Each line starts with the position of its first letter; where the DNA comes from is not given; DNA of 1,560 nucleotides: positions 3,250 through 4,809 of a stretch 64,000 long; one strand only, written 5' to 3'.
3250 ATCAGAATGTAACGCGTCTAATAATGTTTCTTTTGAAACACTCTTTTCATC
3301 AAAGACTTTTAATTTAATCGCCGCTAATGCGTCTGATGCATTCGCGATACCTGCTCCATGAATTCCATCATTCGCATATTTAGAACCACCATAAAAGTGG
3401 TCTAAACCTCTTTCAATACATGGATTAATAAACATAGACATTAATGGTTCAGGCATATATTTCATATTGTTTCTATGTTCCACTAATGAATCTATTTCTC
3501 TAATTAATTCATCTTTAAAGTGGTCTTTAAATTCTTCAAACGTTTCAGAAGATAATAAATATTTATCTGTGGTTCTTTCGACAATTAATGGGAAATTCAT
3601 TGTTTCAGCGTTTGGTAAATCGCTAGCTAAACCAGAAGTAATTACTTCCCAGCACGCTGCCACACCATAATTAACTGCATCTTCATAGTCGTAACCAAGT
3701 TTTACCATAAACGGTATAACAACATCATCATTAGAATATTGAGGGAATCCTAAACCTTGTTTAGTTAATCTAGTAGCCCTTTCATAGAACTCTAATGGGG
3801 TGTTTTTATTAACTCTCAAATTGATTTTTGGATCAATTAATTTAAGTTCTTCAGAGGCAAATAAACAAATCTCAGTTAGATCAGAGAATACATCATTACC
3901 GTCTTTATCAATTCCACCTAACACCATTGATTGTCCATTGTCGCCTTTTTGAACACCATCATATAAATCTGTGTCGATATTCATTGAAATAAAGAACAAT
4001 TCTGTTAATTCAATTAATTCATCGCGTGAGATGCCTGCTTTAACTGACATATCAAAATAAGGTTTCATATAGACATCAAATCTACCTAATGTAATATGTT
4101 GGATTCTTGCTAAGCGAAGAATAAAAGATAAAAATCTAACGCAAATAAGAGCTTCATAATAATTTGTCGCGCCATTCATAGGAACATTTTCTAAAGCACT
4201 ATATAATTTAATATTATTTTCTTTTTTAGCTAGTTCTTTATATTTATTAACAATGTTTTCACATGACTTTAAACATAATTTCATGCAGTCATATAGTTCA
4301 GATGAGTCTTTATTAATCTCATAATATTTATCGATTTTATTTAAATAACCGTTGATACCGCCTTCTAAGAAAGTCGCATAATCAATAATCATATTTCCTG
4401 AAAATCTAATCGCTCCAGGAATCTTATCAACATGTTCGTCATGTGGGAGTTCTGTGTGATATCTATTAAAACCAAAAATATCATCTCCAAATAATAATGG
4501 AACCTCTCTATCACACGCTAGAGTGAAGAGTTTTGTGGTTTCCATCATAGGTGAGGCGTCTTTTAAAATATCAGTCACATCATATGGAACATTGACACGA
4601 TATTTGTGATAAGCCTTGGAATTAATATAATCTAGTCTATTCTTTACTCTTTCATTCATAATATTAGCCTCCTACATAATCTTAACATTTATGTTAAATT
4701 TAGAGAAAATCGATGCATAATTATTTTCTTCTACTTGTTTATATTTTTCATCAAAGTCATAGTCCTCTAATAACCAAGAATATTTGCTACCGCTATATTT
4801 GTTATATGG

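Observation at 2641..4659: Unusually short glycyl radical enzyme as the terminal gene of a glycan-utilisation operon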

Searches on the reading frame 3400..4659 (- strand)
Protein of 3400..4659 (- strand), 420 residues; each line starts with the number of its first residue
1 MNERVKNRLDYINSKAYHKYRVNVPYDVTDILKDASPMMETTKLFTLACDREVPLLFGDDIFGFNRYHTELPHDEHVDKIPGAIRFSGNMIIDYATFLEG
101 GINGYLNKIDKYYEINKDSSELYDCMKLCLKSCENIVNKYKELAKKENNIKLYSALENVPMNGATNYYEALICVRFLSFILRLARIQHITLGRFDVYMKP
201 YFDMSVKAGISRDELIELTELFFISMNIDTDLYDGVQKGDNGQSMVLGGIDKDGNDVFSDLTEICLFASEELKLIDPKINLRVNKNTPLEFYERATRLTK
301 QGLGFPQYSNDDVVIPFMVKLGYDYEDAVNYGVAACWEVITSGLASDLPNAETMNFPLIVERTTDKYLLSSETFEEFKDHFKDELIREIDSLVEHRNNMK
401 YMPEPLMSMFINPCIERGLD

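Call 24: find_homologous_proteins(query=window:3400-4659:-, max_evalue=1e-20)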
Query window:3400-4659:- (420 aa): 5308 proteins with E <= 1e-20 among 8000 candidates; the best 120 are listed.
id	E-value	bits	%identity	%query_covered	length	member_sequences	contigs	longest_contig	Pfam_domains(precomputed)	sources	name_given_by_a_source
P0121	3.2e-281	950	99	100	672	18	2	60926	PF02901.21,PF01228.27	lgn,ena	-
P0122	2.1e-244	829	86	100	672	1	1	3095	PF02901.21,PF01228.27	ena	-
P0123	4.0e-236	802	83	100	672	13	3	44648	PF02901.21,PF01228.27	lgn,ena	-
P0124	1.3e-235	800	82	100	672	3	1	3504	PF02901.21,PF01228.27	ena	-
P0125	1.5e-213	727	75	100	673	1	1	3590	PF02901.21,PF01228.27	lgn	-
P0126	8.5e-174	596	61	100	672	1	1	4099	PF02901.21,PF01228.27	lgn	-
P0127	9.0e-174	596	62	100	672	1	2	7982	PF02901.21,PF01228.27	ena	-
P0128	1.8e-144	500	55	100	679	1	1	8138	PF02901.21,PF01228.27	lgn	-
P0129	6.8e-142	491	54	100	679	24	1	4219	PF02901.21,PF01228.27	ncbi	-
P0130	3.0e-141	489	55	100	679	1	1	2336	PF02901.21,PF01228.27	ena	-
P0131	2.3e-135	470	51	100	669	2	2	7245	PF02901.21,PF01228.27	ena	-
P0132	4.0e-135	469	51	100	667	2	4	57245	PF02901.21,PF01228.27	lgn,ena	-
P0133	6.9e-135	468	51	100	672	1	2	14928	PF02901.21,PF01228.27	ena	-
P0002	1.5e-134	467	52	100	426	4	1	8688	PF02901.21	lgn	-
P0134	4.4e-134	466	54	100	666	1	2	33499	PF02901.21,PF01228.27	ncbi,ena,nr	ncbi:MAG: pyruvate formate-lyase [Clostridia bacterium]|nr:pyruvate formate-lyase [Clostridia bacter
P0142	6.7e-132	458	52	100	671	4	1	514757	PF02901.21,PF01228.27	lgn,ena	-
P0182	5.6e-121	422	50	100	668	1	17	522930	PF02901.21,PF01228.27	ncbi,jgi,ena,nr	ncbi:MAG: pyruvate formate-lyase [Ruminococcaceae bacterium]|nr:pyruvate formate-lyase [Oscillospira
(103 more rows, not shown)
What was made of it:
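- More than 100 clusters at 90% identity, 656-693 aa long (call 24).
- Tried and rejected: A 420-aa query worked (call 24).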

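Call 34: find_encoding_contigs(protein=P0123, flank=10000, max_places=3)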
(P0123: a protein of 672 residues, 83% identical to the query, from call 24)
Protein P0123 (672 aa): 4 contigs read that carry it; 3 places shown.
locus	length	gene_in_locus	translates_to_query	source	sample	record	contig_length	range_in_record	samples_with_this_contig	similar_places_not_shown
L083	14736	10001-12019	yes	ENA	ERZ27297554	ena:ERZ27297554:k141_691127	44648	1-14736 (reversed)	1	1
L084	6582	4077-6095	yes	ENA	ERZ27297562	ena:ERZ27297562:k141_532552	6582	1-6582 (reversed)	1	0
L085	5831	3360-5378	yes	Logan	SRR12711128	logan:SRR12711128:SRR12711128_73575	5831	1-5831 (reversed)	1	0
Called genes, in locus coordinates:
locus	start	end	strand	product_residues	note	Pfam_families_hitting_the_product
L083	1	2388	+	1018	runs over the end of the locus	-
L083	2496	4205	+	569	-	-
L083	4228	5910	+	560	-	-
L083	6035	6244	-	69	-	-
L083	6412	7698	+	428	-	PF00005:ABC_tran, PF17912:OB_MalK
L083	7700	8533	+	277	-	PF04616:Glyco_hydro_43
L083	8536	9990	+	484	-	PF13472:Lipase_GDSL_2, PF13353:Fer4_12, PF04055:Radical_SAM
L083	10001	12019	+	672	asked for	PF02901:PFL-like, PF01228:Gly_radical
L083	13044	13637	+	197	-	-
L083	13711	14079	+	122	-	-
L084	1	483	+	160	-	?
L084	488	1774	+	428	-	PF00005:ABC_tran, PF17912:OB_MalK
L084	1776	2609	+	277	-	PF04616:Glyco_hydro_43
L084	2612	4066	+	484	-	PF13472:Lipase_GDSL_2, PF13353:Fer4_12, PF04055:Radical_SAM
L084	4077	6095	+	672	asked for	PF02901:PFL-like, PF01228:Gly_radical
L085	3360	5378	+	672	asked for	PF02901:PFL-like, PF01228:Gly_radical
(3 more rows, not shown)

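Call 35: find_encoding_contigs(protein=P0127, flank=10000, max_places=3)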
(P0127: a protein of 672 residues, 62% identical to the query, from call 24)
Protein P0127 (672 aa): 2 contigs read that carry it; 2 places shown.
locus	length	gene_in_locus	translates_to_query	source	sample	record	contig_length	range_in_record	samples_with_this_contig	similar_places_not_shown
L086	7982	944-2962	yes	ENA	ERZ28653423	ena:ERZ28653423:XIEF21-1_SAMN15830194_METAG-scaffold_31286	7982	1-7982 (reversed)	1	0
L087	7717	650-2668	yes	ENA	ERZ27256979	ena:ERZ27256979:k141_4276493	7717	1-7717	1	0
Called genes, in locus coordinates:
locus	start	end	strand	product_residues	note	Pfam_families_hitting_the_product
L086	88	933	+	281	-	PF13353:Fer4_12, PF04055:Radical_SAM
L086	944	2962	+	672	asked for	PF02901:PFL-like, PF01228:Gly_radical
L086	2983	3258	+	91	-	-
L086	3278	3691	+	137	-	PF16161:DUF4867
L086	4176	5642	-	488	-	PF02486:Rep_trans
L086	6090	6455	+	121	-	PF12844:HTH_19, PF13560:HTH_31, PF01381:HTH_3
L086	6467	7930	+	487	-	PF00239:Resolvase, PF07508:Recombinase, PF13408:Zn_ribbon_recom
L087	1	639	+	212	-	?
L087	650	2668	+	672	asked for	PF02901:PFL-like, PF01228:Gly_radical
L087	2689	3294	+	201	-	PF16161:DUF4867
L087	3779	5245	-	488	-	PF02486:Rep_trans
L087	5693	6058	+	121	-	PF12844:HTH_19, PF13560:HTH_31, PF01381:HTH_3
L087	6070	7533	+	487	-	PF00239:Resolvase, PF07508:Recombinase, PF13408:Zn_ribbon_recom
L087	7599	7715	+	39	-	?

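Call 88: find_encoding_contigs(protein=P0182, flank=10000, max_places=2)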
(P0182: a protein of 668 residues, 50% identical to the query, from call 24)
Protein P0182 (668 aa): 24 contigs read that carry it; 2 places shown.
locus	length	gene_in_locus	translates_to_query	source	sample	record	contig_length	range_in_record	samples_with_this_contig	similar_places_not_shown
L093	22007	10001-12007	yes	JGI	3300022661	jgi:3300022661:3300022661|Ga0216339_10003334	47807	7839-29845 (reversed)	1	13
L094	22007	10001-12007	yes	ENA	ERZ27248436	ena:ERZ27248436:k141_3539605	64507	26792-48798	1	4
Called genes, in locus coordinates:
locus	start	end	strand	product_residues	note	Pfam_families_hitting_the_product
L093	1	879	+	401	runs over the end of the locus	-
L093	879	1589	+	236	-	PF01168:Ala_racemase_N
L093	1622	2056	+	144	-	PF04472:SepF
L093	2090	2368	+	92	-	PF02325:CCB3_YggT (weak)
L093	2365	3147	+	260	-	PF21278:YlmH_1st, PF17774:YlmH_RBD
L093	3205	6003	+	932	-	PF00133:tRNA-synt_1, PF01406:tRNA-synt_1e (faint), PF09334:tRNA-synt_1g, PF08264:Anticodon_1, PF06827:zf-FPG_IleRS (weak)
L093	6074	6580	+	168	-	PF01252:Peptidase_A8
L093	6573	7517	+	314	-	PF00849:PseudoU_synth_2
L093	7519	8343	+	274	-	PF05116:S6PP (faint), PF08282:Hydrolase_3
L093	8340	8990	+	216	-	PF00702:Hydrolase, PF12710:HAD, PF13344:Hydrolase_6 (faint), PF13419:HAD_2, PF13242:Hydrolase_like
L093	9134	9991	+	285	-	PF13353:Fer4_12, PF04055:Radical_SAM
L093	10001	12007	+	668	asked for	PF02901:PFL-like, PF01228:Gly_radical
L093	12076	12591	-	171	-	PF09148:DUF1934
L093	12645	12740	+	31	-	-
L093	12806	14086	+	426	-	PF00465:Fe-ADH, PF13685:Fe-ADH_2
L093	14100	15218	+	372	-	-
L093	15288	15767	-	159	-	PF02590:SPOUT_MTase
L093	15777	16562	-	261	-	PF00753:Lactamase_B, PF23023:Anti-Pycsar_Apyc1, PF12706:Lactamase_B_2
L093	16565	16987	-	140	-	-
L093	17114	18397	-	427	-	PF10509:GalKase_gal_bdg, PF00288:GHMP_kinases_N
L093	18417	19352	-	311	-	PF02603:Hpr_kinase_N, PF07475:Hpr_kinase_C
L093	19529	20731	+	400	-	PF00639:Rotamase (faint)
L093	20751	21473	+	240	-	PF06541:ABC_trans_CmpB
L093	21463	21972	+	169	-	PF01966:HD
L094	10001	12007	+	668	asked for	PF02901:PFL-like, PF01228:Gly_radical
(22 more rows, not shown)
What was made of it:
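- In a prevalent Ruminococcaceae lineage the genes lie among housekeeping genes (call 88). HAD phosphatases lie next to the GRE in L093 (call 88).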

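Call 89: find_encoding_contigs(protein=P0142, flank=10000, max_places=2)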
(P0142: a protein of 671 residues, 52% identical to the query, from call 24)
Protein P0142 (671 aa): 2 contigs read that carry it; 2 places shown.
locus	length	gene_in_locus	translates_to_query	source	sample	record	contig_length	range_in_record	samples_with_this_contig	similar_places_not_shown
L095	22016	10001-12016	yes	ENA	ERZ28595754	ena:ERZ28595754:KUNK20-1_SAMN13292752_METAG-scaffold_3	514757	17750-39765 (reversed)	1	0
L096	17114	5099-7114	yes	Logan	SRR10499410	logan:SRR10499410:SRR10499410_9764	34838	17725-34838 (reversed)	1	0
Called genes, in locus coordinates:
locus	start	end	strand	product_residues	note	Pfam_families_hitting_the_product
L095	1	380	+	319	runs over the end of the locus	PF08240:ADH_N, PF00107:ADH_zinc_N, PF13602:ADH_zinc_N_2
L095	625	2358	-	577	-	PF00069:Pkinase, PF07714:PK_Tyr_Ser-Thr, PF06293:Kdo (weak), PF14531:Kinase-like (faint), PF03109:ABC1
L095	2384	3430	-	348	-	PF00481:PP2C, PF13672:PP2C_2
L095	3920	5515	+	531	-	PF00860:Xan_ur_permease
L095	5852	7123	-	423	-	PF00709:Adenylsucc_synt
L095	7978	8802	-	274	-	PF02311:AraC_binding, PF07883:Cupin_2 (faint), PF12833:HTH_18, PF00165:HTH_AraC (weak)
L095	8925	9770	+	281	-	PF13353:Fer4_12, PF04055:Radical_SAM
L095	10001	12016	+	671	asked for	PF02901:PFL-like, PF01228:Gly_radical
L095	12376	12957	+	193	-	PF02659:Mntp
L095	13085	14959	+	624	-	PF01301:Glyco_hydro_35, PF02449:Glyco_hydro_42, PF13364:BetaGal_ABD2 (faint), PF21317:BetaGal_ABD_1, PF21467:BetaGal_gal-bd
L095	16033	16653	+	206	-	PF00657:Lipase_GDSL, PF04311:DUF459 (weak), PF13472:Lipase_GDSL_2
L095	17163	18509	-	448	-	-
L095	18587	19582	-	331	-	PF03033:Glyco_transf_28, PF04101:Glyco_tran_28_C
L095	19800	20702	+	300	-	PF00561:Abhydrolase_1 (weak), PF12146:Hydrolase_4, PF12697:Abhydrolase_6 (weak)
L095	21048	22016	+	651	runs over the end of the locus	PF02518:HATPase_c, PF00204:DNA_gyraseB, PF01751:Toprim, PF00986:DNA_gyraseB_C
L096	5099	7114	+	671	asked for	PF02901:PFL-like, PF01228:Gly_radical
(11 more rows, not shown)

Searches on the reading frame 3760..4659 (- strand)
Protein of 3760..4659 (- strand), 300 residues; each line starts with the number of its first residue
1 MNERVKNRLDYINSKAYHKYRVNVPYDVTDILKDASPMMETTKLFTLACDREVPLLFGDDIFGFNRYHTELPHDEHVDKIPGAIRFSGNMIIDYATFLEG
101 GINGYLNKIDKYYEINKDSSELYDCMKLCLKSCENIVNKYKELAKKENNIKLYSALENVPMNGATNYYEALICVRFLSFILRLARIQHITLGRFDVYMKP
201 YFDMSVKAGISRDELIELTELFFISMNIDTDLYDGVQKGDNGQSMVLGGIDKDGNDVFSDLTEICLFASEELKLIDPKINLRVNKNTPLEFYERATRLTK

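Call 23: find_homologous_proteins(query=window:3760-4659:-, max_evalue=0.00001)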
Query window:3760-4659:- (300 aa): 192 proteins with E <= 0.00001 among 1410 candidates; the best 120 are listed.
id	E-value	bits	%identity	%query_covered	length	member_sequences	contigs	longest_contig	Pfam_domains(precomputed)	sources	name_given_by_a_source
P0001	5.0e-92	327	53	100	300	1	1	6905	PF02901.21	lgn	-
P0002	5.0e-91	323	52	100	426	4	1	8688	PF02901.21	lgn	-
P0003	7.1e-80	287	50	100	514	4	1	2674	PF02901.21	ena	-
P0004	6.3e-74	267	46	100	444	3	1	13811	PF02901.21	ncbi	-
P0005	4.5e-72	261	48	93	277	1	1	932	PF02901.21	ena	-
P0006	7.0e-67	244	46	92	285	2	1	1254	PF02901.21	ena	-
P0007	7.0e-65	238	42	100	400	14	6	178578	PF02901.21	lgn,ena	-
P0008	1.5e-63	233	42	100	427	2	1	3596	PF02901.21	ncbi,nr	ncbi:MAG: pyruvate formate-lyase, partial [Clostridia bacterium]|nr:pyruvate formate-lyase [Clostrid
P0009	1.5e-63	233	42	100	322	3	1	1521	PF02901.21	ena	-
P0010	6.2e-62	228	42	100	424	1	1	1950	PF02901.21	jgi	-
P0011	1.2e-60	224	40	100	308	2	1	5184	PF02901.21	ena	-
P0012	9.7e-60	221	39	100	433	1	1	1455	PF02901.21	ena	-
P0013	2.2e-58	216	41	100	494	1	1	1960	PF02901.21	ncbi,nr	ncbi:MAG: pyruvate formate lyase family protein, partial [Clostridia bacterium]|nr:pyruvate formate 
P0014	6.1e-56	208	40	100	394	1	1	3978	PF02901.21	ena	-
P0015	2.8e-55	206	39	100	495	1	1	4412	PF02901.21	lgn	-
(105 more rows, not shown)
